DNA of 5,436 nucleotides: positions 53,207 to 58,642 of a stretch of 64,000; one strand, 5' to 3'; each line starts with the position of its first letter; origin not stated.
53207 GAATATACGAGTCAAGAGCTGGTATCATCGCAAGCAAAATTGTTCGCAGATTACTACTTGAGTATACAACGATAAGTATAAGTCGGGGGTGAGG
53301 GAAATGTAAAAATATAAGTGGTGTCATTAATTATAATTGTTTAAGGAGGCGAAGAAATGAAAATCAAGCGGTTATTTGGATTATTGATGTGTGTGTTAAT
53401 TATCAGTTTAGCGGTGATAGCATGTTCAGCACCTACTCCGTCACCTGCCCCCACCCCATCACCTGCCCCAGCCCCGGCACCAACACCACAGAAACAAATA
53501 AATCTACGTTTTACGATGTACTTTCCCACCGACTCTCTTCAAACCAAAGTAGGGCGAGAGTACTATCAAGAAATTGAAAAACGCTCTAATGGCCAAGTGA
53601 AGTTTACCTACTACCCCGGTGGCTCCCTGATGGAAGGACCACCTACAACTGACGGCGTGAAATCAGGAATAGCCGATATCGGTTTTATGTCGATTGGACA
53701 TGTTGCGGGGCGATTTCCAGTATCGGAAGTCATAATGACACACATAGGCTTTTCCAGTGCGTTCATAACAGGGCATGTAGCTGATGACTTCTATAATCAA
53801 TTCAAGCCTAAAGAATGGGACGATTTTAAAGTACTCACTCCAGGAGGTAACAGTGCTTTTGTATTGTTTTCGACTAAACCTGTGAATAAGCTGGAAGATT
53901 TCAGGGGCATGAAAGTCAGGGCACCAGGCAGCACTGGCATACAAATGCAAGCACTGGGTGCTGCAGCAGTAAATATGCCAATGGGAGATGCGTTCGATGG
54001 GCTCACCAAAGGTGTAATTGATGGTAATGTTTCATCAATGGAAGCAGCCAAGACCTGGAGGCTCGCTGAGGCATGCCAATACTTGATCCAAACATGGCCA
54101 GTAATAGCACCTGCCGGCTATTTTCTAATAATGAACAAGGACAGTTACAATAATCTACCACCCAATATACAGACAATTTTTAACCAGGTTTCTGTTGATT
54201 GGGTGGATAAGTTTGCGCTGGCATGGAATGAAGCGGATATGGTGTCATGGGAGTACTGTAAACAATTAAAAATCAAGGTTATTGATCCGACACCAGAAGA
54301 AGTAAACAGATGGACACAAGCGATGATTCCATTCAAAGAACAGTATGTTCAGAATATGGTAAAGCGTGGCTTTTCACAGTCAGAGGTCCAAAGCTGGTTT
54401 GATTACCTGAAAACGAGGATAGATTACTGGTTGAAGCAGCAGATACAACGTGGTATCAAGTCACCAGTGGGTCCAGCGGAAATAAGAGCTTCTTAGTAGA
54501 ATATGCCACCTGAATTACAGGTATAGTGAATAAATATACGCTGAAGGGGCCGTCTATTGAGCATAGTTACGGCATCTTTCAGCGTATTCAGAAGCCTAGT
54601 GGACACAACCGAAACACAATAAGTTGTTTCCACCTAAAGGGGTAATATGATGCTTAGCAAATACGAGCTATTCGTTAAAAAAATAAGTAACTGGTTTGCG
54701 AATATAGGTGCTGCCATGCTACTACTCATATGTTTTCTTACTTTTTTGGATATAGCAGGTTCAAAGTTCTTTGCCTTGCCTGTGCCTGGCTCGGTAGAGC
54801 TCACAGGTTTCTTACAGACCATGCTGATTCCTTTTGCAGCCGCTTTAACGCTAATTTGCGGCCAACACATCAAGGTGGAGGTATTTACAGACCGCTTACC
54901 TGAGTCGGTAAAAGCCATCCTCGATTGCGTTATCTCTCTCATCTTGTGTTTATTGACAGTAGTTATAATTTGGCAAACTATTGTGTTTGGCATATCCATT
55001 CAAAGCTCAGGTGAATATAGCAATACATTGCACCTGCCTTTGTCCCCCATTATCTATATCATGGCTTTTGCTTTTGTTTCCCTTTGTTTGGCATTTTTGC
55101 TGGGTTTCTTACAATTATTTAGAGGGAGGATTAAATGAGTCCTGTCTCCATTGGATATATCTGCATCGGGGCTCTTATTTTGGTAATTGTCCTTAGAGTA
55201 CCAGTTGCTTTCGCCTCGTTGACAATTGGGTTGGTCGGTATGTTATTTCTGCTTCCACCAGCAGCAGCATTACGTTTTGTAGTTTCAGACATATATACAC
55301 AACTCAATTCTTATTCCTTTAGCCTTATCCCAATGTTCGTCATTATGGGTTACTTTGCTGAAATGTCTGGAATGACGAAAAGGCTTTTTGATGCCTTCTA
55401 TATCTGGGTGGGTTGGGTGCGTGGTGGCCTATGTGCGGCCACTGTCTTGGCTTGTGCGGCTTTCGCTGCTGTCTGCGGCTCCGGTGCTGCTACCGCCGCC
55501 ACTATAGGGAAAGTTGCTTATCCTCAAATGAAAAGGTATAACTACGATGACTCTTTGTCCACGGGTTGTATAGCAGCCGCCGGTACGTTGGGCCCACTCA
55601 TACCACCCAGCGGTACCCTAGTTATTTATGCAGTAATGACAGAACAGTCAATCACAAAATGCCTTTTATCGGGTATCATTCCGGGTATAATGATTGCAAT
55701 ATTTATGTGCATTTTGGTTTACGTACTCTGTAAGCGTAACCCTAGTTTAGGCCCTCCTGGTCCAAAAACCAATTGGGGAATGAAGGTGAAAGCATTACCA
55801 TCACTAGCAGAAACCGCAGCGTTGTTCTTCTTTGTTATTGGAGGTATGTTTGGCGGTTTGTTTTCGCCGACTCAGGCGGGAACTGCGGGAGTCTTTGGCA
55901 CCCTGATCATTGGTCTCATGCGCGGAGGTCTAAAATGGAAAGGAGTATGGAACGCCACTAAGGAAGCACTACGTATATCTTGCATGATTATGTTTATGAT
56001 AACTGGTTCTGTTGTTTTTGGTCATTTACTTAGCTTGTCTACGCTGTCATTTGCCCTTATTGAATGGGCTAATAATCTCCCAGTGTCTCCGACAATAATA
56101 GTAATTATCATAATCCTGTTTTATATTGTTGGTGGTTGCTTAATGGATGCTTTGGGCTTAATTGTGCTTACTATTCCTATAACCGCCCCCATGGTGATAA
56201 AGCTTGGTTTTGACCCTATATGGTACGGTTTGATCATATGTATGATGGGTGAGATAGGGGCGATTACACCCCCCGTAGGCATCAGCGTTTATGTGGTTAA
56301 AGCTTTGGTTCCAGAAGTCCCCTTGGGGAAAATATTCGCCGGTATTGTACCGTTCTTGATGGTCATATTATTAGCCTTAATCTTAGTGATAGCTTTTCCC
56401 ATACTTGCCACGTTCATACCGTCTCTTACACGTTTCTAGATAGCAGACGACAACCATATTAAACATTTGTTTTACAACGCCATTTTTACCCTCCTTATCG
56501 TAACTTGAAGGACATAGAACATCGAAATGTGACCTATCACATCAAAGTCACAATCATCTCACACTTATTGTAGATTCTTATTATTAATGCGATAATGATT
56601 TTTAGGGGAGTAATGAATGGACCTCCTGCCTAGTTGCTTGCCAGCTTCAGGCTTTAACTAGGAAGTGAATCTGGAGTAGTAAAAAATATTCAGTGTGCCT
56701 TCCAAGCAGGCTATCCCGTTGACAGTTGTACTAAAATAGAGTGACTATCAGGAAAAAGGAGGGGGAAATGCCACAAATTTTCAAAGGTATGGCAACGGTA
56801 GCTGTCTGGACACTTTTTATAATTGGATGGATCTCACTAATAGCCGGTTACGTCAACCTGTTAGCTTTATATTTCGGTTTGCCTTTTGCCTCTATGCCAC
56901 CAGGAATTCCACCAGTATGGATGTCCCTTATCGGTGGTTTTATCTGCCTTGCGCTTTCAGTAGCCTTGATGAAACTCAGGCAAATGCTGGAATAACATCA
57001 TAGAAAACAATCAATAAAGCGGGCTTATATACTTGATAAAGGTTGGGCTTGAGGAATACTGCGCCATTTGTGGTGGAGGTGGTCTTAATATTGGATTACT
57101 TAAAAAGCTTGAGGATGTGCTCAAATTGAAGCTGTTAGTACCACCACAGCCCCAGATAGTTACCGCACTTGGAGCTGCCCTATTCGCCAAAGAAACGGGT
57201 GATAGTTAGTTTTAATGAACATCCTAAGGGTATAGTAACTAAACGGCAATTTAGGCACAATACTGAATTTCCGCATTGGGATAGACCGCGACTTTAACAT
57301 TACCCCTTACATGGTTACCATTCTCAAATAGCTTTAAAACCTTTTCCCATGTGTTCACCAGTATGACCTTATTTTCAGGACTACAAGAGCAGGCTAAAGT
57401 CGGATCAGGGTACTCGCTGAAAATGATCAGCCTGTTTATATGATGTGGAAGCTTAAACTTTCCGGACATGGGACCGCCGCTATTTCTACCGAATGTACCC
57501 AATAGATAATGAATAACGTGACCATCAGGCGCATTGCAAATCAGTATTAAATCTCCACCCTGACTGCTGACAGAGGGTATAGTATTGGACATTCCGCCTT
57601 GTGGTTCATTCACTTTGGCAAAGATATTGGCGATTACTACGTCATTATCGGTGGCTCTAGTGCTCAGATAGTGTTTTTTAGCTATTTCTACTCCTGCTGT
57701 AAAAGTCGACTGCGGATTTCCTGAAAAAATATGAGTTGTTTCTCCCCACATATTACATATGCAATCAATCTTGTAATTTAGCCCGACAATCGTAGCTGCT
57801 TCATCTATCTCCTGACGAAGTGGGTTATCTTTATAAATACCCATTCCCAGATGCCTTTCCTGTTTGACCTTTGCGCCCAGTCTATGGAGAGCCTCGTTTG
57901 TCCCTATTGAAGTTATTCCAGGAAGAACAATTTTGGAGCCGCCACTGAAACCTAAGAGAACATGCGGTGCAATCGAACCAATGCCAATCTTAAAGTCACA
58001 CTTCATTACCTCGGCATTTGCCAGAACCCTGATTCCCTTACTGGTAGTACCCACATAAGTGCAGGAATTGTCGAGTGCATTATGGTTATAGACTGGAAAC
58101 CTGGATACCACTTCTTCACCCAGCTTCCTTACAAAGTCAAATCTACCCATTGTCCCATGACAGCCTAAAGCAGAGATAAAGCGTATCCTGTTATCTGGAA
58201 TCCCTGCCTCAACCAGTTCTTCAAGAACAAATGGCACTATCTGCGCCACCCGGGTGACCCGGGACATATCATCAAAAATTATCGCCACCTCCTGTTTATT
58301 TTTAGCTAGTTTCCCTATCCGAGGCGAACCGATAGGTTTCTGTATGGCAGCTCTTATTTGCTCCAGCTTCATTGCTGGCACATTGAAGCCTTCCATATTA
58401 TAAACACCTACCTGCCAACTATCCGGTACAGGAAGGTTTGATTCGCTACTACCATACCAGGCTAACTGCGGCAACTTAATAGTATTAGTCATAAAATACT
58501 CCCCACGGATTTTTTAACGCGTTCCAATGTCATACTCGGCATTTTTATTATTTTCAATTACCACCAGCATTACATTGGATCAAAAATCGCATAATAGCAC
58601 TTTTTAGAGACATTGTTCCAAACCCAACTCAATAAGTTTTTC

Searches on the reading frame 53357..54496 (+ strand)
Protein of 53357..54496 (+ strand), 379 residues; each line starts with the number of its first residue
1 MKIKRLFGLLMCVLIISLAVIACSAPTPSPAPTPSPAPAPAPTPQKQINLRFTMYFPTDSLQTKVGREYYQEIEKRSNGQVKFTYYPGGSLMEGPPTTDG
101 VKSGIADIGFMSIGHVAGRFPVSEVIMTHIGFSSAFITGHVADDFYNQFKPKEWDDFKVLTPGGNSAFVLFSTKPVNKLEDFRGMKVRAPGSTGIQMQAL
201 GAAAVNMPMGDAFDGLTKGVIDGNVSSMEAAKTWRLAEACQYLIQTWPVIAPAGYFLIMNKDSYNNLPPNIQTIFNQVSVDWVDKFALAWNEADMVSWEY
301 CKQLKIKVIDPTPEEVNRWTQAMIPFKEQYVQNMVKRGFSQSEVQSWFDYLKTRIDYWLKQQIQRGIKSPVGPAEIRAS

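Call 50: search_protein_families(library=pfam, proteins=[window:53357-54496:+], max_evalue=0.00001)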
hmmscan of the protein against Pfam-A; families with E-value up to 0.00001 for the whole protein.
window:53357-54496:+ (379 aa): 1 family
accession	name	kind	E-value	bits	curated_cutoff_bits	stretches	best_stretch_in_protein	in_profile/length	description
PF03480.18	DctP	-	2.6e-40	139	23.4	1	56-329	5-281/286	Bacterial extracellular solute-binding protein, family 7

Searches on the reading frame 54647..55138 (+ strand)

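Call 50: search_protein_families(library=pfam, proteins=[window:54647-55138:+], max_evalue=0.00001)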
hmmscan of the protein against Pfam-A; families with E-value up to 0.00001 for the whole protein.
window:54647-55138:+ (163 aa): 1 family
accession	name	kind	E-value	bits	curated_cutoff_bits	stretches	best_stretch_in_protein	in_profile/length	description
PF04290.18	DctQ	-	4.5e-20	72.3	28.3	1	28-159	1-131/132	Tripartite ATP-independent periplasmic transporters, DctQ component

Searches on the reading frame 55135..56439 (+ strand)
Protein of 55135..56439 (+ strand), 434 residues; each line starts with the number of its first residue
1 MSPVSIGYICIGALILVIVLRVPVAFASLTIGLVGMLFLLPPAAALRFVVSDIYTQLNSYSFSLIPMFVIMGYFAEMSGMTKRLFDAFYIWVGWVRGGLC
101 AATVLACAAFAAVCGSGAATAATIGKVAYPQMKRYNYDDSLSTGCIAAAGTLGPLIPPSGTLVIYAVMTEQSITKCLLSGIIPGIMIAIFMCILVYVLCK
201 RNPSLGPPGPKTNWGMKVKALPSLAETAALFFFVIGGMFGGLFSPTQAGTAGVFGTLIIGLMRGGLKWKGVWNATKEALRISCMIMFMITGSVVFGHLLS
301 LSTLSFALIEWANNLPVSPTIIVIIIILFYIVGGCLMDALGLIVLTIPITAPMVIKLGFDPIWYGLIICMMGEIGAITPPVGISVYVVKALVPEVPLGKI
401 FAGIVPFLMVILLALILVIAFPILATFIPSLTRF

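Call 51: search_protein_families(library=pfam, proteins=[window:55135-56439:+], max_evalue=0.00001)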
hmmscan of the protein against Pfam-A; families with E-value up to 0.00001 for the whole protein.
window:55135-56439:+ (434 aa): 1 family
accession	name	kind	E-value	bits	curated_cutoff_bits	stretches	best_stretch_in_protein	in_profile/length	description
PF06808.19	DctM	-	2.5e-92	310.3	23.8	1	12-422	2-411/413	Tripartite ATP-independent periplasmic transporter, DctM component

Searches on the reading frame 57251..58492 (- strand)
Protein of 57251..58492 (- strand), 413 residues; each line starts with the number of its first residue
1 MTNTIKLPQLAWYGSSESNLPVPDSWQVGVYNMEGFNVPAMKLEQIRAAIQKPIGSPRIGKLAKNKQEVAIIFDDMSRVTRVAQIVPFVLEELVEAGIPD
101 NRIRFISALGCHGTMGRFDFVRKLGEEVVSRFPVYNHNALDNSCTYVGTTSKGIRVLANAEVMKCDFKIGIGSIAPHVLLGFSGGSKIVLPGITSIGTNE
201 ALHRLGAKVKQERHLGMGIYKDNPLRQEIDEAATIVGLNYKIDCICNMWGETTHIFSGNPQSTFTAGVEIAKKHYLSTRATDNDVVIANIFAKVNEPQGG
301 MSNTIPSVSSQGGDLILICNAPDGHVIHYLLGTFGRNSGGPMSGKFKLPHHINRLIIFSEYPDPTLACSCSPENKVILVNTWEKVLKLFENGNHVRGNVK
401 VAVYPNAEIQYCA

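Call 51: search_protein_families(library=pfam, proteins=[window:57251-58492:-], max_evalue=0.00001)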
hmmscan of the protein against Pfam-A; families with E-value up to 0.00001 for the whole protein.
window:57251-58492:- (413 aa): 1 family
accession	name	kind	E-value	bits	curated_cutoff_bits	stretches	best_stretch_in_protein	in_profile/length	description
PF09861.14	Lar_N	-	8.6e-54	182.3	23.3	1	13-208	1-196/204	Lactate racemase N-terminal domain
